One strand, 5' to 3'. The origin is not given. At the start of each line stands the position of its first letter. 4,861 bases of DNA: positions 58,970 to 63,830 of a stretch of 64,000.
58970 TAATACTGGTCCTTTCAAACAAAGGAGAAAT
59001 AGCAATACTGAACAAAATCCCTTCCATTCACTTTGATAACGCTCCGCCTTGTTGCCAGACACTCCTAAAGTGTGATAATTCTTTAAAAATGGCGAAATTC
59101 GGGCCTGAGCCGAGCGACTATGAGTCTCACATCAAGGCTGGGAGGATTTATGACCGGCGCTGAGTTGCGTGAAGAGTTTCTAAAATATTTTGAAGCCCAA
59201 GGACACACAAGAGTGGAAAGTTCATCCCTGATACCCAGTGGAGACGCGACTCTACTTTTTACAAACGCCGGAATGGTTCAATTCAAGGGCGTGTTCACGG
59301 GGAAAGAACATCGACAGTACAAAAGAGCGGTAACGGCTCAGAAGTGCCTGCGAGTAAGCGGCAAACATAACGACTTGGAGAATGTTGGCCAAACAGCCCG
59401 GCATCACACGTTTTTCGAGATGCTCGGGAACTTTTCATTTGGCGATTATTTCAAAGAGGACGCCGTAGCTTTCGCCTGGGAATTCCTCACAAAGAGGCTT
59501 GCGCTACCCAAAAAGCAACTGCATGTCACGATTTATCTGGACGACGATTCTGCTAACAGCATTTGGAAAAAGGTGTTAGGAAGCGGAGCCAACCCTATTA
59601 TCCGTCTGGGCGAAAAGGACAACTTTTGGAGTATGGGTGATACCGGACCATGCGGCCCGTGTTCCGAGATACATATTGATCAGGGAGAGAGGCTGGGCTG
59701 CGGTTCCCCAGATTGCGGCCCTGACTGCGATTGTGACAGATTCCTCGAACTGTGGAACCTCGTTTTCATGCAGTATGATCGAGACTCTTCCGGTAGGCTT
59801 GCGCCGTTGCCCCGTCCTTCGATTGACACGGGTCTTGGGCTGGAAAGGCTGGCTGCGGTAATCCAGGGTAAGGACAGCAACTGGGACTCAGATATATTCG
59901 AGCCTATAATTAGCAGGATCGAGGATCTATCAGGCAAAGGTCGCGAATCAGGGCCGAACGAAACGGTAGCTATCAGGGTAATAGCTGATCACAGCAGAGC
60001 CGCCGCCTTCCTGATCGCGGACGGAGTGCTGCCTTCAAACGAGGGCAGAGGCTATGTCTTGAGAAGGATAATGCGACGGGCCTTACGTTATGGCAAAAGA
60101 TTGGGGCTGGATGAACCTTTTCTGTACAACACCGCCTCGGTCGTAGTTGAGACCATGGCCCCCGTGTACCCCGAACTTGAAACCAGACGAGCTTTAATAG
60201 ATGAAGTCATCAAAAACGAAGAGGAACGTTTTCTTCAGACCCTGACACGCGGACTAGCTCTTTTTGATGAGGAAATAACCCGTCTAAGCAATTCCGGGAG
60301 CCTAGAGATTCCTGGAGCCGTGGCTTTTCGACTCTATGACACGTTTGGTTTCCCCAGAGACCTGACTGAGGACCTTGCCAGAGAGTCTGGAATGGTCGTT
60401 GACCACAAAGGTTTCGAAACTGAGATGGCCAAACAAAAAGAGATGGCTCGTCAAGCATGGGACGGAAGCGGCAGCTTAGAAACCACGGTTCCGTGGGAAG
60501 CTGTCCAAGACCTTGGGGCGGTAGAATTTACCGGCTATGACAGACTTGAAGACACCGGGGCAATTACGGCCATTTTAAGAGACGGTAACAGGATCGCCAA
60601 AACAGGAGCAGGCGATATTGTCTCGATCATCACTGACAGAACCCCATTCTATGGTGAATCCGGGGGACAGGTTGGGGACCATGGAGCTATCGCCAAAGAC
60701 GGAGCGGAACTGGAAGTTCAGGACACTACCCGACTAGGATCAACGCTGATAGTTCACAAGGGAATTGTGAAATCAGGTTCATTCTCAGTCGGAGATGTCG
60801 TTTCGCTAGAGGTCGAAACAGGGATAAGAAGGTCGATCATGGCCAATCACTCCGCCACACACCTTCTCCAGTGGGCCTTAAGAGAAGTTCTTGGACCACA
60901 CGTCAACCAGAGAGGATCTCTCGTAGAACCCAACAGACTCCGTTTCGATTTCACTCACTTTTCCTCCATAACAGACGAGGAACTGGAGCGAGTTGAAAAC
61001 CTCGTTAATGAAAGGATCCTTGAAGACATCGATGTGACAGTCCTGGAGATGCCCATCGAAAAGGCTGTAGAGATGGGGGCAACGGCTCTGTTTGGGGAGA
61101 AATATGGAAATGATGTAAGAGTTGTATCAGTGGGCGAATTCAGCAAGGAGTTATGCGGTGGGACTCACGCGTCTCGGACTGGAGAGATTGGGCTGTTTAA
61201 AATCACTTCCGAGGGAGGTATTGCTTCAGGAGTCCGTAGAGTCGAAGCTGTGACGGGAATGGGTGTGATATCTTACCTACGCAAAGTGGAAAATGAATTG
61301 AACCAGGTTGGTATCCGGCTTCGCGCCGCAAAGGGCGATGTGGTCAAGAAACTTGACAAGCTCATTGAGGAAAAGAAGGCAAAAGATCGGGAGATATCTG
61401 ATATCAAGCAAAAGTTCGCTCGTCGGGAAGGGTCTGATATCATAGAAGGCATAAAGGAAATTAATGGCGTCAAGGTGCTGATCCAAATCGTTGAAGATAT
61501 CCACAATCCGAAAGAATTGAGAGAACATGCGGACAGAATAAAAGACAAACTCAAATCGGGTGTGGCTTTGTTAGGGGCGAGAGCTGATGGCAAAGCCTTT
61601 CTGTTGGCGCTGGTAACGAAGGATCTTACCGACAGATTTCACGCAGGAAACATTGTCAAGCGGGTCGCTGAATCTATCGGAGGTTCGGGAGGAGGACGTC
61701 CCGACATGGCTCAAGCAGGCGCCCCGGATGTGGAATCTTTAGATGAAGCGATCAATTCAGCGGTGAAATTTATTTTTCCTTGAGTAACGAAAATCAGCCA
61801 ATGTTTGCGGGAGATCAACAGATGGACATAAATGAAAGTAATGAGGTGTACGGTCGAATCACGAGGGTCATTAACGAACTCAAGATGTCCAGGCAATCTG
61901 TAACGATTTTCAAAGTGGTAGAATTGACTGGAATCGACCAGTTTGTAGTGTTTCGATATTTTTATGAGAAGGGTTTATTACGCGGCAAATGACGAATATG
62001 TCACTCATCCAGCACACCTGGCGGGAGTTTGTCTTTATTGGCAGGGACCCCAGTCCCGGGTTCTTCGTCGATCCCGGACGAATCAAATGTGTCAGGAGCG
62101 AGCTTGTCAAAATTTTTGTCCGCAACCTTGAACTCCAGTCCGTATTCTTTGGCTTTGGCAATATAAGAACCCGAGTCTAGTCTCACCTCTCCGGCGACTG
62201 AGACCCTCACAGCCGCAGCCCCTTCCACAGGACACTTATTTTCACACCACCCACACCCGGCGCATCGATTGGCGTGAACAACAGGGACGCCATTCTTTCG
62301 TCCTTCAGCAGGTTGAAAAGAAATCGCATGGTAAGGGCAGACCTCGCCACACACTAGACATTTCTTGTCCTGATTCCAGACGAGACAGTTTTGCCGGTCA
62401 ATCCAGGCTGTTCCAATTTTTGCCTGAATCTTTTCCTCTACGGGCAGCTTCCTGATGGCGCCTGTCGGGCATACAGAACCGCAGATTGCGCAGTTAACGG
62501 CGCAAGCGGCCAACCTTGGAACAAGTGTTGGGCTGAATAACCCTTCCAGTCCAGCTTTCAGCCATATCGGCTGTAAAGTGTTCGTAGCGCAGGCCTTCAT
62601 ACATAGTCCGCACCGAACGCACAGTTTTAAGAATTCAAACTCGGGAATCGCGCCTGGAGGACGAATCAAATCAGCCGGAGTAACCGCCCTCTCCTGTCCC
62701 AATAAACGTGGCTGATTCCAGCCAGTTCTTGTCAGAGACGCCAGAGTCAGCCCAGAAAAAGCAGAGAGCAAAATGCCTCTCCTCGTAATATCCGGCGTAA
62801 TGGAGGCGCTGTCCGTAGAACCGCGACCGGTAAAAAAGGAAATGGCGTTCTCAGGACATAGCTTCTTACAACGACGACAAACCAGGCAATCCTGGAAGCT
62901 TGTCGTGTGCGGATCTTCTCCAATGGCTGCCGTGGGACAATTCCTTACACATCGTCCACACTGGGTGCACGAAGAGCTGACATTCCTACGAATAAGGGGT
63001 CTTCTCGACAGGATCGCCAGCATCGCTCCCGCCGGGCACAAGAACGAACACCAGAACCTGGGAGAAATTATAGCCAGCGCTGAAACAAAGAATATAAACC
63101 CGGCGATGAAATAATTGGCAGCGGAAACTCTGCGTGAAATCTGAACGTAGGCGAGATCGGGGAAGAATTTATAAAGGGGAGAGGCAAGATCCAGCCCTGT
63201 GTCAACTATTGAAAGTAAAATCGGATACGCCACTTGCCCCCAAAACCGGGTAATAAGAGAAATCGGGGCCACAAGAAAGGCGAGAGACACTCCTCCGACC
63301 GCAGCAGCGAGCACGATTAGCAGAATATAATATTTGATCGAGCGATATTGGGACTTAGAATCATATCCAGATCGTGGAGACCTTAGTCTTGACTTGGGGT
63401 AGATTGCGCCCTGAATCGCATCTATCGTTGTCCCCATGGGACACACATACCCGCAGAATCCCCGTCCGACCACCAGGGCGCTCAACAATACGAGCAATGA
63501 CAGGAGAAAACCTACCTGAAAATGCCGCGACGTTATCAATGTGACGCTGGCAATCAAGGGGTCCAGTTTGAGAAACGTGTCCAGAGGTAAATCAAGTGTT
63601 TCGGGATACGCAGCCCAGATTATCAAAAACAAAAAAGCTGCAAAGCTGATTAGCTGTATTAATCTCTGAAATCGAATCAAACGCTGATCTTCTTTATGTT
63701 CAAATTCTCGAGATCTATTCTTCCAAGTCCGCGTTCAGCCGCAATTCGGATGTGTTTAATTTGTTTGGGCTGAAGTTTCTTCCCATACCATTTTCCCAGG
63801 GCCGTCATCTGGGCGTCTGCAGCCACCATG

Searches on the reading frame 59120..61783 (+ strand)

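Call 63: search_protein_families(library=pfam, proteins=[window:59120-61783:+], max_evalue=0.00001)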
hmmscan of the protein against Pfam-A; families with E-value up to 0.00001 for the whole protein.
window:59120-61783:+ (887 aa): 3 families
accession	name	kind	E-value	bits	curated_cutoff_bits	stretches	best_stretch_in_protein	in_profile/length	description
PF01411.24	tRNA-synt_2c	-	4.2e-212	706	30.3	1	15-566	1-549/552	tRNA synthetases class II (A)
PF07973.19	tRNA_SAD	-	1.1e-17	64.2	24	1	666-709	1-44/44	Threonyl and Alanyl tRNA synthetase second additional domain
PF02272.25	DHHA1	-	1.3e-17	64.5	25.9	1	783-883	1-98/102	DHHA1 domain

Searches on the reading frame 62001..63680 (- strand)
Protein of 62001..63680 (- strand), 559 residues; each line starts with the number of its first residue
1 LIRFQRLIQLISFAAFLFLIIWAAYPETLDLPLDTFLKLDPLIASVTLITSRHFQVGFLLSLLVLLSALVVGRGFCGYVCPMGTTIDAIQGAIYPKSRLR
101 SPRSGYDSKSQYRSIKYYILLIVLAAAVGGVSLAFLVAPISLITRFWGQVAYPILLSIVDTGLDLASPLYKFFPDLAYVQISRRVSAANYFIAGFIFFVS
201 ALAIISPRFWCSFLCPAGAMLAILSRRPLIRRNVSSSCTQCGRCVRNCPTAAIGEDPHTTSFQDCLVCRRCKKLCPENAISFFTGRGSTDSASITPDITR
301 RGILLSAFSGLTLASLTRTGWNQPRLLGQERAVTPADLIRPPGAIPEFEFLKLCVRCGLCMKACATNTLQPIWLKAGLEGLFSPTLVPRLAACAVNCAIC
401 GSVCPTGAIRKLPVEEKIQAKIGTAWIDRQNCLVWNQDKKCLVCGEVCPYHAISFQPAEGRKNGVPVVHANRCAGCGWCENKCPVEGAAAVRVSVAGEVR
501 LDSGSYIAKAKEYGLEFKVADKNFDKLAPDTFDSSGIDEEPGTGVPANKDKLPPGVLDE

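Call 63: search_protein_families(library=pfam, proteins=[window:62001-63680:-], max_evalue=0.00001)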
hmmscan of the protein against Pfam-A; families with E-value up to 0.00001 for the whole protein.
window:62001-63680:- (559 aa): 10 families
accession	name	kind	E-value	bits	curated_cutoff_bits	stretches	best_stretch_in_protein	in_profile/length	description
PF12838.12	Fer4_7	-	3.2e-18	66.4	27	1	440-485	4-50/52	4Fe-4S dicluster domain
PF00037.32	Fer4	-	5e-18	64.5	21.1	0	236-253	6-23/24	4Fe-4S binding domain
PF14697.11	Fer4_21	-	7.8e-17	61.6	35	0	353-409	7-57/59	4Fe-4S dicluster domain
PF13187.11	Fer4_9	-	4.4e-15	55.9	27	0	354-409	2-52/52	4Fe-4S dicluster domain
PF13484.11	Fer4_16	-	9.9e-15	55.5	30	0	238-256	2-20/66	4Fe-4S double cluster binding domain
PF12801.12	Fer4_5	-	7.2e-13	48.7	22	2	56-91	4-39/48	4Fe-4S binding domain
PF13237.11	Fer4_10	-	1.2e-10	41.6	25.5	0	235-276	6-53/53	4Fe-4S dicluster domain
PF25160.1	LdpA_Fe-S-bd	-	1.9e-10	40.8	27.6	0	444-487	9-42/49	LdpA Fe-S cluster-binding domain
PF13183.11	Fer4_8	-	5.6e-10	40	27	0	470-487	2-19/68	4Fe-4S dicluster domain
PF12837.12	Fer4_6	-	1.5e-08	34.6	25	0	236-253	7-24/24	4Fe-4S binding domain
